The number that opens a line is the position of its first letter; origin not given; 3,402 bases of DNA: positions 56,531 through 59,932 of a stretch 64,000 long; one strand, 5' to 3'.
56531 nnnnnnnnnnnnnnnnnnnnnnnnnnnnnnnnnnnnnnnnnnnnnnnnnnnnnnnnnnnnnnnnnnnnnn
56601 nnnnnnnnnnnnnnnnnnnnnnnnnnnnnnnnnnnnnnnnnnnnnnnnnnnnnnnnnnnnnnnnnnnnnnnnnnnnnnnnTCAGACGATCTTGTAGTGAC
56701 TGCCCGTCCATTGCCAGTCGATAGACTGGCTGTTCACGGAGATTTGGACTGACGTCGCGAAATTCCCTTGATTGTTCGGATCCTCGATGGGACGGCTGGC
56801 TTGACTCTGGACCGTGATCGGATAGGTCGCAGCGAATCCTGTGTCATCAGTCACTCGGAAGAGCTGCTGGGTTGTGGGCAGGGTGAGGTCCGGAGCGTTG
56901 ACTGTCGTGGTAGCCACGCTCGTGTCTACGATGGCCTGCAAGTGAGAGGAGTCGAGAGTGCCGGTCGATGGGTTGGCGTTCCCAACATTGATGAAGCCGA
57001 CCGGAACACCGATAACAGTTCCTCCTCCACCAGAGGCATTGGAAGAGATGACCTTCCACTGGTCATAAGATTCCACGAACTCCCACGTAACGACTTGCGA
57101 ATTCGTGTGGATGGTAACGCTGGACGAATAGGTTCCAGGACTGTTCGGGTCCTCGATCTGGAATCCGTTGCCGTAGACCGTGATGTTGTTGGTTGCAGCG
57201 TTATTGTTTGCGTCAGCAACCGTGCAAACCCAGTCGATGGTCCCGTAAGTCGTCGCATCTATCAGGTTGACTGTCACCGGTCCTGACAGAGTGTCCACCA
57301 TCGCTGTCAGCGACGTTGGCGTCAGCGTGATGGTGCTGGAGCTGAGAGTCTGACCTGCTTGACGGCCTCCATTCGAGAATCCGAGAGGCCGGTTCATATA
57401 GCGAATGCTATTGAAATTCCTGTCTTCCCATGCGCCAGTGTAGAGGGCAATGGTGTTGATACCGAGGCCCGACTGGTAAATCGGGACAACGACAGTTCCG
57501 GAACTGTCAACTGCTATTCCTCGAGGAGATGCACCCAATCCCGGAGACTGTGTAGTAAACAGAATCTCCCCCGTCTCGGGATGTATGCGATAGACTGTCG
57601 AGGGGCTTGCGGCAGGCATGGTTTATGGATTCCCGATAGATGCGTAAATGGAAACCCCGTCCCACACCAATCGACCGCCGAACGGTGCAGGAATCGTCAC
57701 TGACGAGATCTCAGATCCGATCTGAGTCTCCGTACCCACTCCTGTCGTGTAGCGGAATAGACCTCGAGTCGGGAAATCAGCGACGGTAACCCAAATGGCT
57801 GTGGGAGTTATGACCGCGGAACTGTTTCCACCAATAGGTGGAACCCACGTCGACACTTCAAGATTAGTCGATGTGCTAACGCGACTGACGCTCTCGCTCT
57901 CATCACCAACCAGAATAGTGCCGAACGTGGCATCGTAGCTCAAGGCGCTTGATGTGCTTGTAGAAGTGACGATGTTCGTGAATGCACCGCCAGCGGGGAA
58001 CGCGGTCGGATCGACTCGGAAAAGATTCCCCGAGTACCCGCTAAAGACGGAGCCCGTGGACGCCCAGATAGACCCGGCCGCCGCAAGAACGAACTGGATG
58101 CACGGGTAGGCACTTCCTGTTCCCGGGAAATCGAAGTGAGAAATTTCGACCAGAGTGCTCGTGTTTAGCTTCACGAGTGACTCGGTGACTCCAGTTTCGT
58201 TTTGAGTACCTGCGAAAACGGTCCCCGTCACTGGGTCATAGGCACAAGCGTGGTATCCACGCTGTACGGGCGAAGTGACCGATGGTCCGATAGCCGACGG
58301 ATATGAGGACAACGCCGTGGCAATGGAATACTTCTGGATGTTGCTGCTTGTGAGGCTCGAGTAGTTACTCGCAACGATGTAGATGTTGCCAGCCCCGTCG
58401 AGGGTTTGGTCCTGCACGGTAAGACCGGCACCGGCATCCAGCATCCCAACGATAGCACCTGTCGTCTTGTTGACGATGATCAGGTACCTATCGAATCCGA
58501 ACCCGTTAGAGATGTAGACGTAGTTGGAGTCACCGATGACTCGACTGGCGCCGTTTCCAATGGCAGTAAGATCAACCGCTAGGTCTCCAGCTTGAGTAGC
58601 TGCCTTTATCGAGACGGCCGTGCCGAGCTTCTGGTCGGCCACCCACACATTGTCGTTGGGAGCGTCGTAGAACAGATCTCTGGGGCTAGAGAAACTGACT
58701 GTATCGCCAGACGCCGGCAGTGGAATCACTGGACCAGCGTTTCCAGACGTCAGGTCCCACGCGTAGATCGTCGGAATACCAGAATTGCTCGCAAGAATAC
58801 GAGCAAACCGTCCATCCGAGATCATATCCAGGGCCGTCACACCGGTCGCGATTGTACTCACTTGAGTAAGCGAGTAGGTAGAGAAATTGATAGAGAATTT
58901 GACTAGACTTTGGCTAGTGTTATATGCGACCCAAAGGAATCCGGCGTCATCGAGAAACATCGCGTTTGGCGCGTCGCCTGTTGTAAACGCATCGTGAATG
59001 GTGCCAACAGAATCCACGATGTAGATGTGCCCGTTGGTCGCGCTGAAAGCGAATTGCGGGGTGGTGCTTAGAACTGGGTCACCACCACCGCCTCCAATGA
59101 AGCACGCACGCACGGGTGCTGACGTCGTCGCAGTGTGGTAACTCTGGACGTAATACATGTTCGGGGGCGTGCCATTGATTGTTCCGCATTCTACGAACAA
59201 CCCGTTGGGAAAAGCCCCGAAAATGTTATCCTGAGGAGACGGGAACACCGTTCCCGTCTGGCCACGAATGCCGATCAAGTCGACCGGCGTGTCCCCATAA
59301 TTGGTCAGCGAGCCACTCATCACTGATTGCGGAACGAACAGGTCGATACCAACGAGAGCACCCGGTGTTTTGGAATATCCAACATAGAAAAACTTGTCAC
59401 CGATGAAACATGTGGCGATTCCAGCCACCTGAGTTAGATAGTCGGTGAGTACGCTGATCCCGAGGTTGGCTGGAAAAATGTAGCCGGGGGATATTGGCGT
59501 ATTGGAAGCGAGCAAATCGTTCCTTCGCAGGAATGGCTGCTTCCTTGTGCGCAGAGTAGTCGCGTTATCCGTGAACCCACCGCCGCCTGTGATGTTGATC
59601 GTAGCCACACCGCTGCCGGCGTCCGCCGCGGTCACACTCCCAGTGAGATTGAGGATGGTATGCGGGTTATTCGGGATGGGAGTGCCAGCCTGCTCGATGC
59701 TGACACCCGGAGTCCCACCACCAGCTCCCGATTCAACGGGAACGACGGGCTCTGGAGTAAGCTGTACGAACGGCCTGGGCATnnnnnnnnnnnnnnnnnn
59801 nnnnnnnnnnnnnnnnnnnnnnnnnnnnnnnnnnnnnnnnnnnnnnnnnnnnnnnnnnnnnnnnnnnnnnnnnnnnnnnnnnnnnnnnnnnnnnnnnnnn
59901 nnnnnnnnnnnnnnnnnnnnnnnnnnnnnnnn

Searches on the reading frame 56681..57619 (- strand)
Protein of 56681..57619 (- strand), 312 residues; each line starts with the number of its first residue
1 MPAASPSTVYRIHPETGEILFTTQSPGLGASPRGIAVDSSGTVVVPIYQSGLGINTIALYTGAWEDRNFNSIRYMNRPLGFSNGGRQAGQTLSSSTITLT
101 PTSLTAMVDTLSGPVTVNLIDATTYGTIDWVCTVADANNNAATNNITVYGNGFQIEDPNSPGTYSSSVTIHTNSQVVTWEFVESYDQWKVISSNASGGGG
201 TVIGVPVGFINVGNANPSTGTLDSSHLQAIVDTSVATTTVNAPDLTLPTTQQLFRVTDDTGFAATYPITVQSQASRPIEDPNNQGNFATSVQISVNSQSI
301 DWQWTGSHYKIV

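Call 8: search_protein_families(library=pfam, proteins=[window:56681-57619:-], max_evalue=1)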
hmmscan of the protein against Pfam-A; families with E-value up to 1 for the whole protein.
window:56681-57619:- (312 aa): 3 families
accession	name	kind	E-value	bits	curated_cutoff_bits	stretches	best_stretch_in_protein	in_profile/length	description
PF10282.15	Lactonase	-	0.021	14.5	21.7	1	8-50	269-311/344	Lactonase, 7-bladed beta-propeller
PF11030.13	Nucleocapsid-N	-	0.033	14.6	19.6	1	240-274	88-122/167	Nucleocapsid protein N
PF01436.27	NHL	-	0.45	11.1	20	1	31-45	3-17/28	NHL repeat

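Call 9: search_protein_families(library=phrogs, proteins=[window:56681-57619:-], max_evalue=0.1)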
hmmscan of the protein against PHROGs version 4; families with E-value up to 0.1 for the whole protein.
window:56681-57619:- (312 aa): 0 families

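Call 93: search_protein_families(library=ncbifam, proteins=[window:56681-57619:-], max_evalue=0.1)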
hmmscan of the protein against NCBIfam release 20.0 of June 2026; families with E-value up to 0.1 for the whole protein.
window:56681-57619:- (312 aa): 0 families

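Call 94: search_protein_families(library=padloc, proteins=[window:56681-57619:-], max_evalue=0.1)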
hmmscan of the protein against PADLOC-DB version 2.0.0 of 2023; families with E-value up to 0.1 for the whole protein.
window:56681-57619:- (312 aa): 0 families

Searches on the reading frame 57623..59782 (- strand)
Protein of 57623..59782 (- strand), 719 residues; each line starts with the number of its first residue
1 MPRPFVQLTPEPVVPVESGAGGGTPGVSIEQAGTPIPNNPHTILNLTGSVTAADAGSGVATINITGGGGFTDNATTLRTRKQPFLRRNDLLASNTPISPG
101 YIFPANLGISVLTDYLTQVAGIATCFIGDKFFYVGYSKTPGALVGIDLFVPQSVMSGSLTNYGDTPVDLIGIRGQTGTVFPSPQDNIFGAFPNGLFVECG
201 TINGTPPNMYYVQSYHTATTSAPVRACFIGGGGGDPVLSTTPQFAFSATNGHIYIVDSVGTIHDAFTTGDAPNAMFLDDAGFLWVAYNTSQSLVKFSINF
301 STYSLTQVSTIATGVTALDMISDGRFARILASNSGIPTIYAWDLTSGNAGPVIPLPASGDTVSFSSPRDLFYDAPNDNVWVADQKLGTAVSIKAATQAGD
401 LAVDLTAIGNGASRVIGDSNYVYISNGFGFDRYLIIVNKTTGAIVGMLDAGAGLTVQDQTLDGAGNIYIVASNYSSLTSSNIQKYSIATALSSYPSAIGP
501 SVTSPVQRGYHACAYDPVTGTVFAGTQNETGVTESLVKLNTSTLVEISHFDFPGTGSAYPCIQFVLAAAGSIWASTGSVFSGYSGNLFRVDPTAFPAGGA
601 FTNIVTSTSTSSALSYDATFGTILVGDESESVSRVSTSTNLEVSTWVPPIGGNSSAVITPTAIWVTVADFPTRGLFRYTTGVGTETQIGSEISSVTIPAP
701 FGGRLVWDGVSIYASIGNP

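Call 11: search_protein_families(library=pfam, proteins=[window:57623-59782:-], max_evalue=0.01)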
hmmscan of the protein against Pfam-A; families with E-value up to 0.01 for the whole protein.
window:57623-59782:- (719 aa): 2 families
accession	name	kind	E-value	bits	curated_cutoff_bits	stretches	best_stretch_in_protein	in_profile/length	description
PF10282.15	Lactonase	-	0.0032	17.2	21.7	0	244-351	218-329/344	Lactonase, 7-bladed beta-propeller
PF01436.27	NHL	-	0.0088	16.5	20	0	364-383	1-19/28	NHL repeat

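Call 23: search_protein_families(library=phrogs, proteins=[window:57623-59782:-], max_evalue=0.01)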
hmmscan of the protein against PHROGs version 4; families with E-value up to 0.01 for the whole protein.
window:57623-59782:- (719 aa): 0 families

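Call 93: search_protein_families(library=ncbifam, proteins=[window:57623-59782:-], max_evalue=0.1)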
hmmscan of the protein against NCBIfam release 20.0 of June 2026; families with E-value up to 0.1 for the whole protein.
window:57623-59782:- (719 aa): 0 families

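Call 94: search_protein_families(library=padloc, proteins=[window:57623-59782:-], max_evalue=0.1)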
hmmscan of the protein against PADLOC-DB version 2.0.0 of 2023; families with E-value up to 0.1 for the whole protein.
window:57623-59782:- (719 aa): 0 families
